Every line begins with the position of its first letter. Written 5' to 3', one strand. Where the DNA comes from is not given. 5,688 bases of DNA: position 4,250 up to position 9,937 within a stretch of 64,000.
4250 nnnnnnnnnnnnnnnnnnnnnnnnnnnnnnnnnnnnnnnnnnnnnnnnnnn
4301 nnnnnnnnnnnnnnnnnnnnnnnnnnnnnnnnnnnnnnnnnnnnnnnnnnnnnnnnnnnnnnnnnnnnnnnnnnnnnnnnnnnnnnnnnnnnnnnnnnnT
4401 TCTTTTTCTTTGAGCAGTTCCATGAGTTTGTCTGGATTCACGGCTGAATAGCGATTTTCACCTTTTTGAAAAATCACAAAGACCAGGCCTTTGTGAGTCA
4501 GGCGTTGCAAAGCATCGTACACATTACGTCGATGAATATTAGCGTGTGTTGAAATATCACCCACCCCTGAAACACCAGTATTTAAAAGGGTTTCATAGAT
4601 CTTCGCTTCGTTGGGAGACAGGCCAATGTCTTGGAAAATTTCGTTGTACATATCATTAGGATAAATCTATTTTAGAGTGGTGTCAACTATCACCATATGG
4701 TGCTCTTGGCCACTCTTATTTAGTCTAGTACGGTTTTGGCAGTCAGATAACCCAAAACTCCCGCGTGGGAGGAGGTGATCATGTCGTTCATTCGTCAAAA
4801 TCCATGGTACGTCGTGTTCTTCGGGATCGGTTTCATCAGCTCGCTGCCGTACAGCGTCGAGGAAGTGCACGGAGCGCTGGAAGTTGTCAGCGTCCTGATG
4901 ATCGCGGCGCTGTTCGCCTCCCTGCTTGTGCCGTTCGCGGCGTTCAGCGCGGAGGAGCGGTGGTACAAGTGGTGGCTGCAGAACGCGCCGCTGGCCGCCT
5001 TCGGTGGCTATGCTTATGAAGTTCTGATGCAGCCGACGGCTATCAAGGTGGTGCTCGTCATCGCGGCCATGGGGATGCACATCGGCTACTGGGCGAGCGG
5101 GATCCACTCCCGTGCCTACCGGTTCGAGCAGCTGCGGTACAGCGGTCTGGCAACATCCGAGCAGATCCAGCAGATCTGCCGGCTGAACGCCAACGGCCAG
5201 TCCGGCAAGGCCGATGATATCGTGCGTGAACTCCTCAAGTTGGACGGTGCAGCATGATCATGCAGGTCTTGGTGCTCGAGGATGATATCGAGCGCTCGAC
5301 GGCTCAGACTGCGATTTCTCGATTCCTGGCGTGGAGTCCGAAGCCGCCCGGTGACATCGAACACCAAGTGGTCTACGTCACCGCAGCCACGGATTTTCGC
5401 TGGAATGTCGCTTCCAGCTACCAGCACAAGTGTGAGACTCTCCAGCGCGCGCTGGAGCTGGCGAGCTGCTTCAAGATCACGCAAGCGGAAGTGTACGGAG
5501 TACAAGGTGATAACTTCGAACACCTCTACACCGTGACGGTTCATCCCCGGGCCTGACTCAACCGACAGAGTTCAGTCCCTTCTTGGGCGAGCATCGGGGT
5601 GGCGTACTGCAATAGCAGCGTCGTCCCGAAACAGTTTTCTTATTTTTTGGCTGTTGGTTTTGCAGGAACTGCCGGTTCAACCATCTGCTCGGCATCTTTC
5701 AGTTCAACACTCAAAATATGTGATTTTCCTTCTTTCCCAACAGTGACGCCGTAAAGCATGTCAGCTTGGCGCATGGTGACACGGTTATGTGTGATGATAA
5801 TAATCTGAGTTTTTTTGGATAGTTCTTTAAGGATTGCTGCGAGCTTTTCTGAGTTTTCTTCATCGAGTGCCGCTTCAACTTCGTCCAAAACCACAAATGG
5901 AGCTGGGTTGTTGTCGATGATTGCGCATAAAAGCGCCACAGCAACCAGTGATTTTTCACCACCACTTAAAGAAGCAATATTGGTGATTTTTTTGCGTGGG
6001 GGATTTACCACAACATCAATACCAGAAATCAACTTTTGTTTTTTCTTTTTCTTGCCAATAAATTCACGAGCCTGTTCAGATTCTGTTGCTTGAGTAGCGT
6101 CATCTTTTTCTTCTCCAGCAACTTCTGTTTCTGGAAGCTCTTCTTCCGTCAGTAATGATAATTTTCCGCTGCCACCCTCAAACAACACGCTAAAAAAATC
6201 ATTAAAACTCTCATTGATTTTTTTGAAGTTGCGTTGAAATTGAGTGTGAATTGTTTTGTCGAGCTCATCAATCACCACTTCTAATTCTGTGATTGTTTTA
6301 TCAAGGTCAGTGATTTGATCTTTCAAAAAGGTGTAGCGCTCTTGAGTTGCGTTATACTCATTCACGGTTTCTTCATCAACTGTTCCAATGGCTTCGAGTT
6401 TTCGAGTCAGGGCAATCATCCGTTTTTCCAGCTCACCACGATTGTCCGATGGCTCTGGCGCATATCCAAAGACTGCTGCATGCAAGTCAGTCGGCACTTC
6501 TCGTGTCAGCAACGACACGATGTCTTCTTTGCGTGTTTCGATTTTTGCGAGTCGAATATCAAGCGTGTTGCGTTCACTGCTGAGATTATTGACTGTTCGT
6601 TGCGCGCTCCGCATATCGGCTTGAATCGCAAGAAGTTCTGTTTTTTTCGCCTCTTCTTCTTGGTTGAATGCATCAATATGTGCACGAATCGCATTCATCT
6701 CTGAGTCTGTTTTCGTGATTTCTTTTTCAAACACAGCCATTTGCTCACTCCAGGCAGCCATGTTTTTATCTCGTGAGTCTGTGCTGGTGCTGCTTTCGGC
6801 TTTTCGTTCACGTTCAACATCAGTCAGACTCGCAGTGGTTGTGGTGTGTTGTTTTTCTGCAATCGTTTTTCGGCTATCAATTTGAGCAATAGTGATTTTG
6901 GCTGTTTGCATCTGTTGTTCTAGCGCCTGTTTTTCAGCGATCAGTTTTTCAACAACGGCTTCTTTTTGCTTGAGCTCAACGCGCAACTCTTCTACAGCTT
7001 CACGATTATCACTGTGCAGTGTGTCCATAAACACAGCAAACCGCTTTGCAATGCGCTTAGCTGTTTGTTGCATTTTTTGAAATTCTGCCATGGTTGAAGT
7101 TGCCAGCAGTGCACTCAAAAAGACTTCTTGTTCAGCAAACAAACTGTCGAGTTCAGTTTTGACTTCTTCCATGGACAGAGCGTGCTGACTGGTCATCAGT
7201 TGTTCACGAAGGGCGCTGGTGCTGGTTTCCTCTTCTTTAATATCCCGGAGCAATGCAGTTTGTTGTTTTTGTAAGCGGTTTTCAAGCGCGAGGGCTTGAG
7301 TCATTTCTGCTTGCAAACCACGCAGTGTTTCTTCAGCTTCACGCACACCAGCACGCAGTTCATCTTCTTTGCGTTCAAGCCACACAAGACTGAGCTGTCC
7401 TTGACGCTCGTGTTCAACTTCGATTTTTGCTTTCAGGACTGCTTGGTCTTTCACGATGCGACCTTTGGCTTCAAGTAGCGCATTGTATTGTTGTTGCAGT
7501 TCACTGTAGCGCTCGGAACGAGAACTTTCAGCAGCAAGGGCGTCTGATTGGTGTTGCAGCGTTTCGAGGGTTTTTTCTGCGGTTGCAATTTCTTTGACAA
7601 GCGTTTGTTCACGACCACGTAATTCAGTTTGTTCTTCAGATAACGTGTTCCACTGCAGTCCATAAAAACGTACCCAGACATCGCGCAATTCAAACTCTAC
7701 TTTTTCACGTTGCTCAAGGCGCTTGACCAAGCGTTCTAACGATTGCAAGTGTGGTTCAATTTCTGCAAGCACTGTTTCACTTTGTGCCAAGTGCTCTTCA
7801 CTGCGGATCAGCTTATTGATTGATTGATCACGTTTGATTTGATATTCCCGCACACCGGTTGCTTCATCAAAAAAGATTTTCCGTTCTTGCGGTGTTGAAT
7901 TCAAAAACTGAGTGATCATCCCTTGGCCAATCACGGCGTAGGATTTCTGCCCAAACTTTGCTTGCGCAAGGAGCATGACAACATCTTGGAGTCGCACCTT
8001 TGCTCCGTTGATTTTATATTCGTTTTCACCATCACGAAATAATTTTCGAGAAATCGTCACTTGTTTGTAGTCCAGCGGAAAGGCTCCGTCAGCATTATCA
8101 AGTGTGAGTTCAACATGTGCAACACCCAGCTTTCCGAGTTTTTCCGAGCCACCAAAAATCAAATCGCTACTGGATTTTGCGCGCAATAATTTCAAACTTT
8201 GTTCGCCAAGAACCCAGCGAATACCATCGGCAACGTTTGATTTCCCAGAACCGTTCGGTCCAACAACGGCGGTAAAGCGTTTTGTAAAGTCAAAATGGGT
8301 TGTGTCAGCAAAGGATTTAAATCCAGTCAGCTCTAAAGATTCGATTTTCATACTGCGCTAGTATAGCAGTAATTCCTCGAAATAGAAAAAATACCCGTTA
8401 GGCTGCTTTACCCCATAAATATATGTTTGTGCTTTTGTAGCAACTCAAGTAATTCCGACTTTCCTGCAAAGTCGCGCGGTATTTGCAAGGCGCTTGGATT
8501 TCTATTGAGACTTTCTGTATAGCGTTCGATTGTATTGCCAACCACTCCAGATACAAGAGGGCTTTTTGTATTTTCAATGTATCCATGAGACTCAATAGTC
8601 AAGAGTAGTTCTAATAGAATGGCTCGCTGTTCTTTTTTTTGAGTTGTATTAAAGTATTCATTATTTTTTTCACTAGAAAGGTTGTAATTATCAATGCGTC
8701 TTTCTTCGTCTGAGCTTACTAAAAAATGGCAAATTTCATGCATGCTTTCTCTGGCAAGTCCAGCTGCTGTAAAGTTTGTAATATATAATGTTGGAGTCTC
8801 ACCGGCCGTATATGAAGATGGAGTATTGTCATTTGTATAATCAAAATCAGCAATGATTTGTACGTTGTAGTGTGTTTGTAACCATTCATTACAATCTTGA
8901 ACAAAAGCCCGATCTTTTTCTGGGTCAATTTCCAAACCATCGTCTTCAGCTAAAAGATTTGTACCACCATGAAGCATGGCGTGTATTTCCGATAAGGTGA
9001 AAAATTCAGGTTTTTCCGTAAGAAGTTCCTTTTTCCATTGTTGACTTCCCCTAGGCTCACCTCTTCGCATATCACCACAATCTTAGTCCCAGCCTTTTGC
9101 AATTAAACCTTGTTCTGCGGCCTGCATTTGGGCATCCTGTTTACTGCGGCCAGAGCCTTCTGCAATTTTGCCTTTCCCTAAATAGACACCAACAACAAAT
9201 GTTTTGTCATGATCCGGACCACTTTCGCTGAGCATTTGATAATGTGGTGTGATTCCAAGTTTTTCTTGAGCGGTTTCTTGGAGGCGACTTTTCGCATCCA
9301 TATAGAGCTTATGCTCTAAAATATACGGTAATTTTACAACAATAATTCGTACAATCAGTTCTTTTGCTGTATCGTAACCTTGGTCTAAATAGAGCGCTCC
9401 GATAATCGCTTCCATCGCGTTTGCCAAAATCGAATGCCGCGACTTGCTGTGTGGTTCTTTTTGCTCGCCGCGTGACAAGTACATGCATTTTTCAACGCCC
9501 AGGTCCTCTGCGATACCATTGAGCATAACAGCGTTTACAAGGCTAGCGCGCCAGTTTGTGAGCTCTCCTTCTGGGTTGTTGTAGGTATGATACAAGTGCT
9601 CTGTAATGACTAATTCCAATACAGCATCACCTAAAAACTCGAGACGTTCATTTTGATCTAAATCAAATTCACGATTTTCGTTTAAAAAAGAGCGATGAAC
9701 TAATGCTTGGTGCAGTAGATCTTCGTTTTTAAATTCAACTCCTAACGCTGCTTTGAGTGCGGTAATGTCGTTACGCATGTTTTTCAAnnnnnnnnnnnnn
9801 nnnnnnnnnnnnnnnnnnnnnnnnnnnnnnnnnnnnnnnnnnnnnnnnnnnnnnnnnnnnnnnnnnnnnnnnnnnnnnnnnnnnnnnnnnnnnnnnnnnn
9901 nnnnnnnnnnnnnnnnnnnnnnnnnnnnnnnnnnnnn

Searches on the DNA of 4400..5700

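Call 89: search_rna_families(source=window, start=4400, end=5700, threshold=evalue, max_evalue=1)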
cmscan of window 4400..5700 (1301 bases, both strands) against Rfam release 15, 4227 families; matches with E-value up to 1: 1.
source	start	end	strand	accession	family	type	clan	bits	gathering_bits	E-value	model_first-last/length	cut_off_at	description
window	4989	5080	+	RF00223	IRES_Bip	Cis-reg; IRES;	-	11.1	40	0.84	1-263/263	no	bip internal ribosome entry site (IRES)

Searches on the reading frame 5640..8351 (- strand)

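Call 53: search_protein_families(library=pfam, max_evalue=0.00001, proteins=[window:5640-8351:-])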
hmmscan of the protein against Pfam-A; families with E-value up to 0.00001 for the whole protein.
window:5640-8351:- (903 aa): 4 families
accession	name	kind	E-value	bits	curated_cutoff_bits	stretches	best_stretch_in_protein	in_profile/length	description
PF02463.25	SMC_N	-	1.5e-63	214.6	40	1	3-877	2-219/220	RecF/RecN/SMC N terminal domain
PF13304.12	AAA_21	-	3.1e-17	64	27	1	661-856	69-299/304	AAA domain, putative AbiEii toxin, Type IV TA system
PF13476.12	AAA_23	-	6.1e-15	56.8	27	1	5-260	1-161/201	AAA domain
PF13175.12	AAA_15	-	6.5e-11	42.9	32.1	1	1-329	1-239/374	AAA ATPase domain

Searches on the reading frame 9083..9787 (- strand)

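Call 53: search_protein_families(library=pfam, max_evalue=0.00001, proteins=[window:9083-9787:-])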
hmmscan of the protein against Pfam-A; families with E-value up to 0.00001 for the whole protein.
window:9083-9787:- (234 aa): 4 families
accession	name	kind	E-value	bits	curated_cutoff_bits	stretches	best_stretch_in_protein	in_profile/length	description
PF14622.11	Ribonucleas_3_3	-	1.1e-39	135.9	35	1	21-151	1-126/128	Ribonuclease-III-like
PF00636.31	Ribonuclease_3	-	3e-24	86.2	27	1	47-137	1-102/102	Ribonuclease III domain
PF00035.32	dsrm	-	2e-15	57.5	23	1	165-228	1-63/66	Double-stranded RNA binding motif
PF22935.1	RM44_endonuclase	-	9e-09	36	27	1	3-132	1-139/139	Large ribosomal subunit protein mL44, endonuclease domain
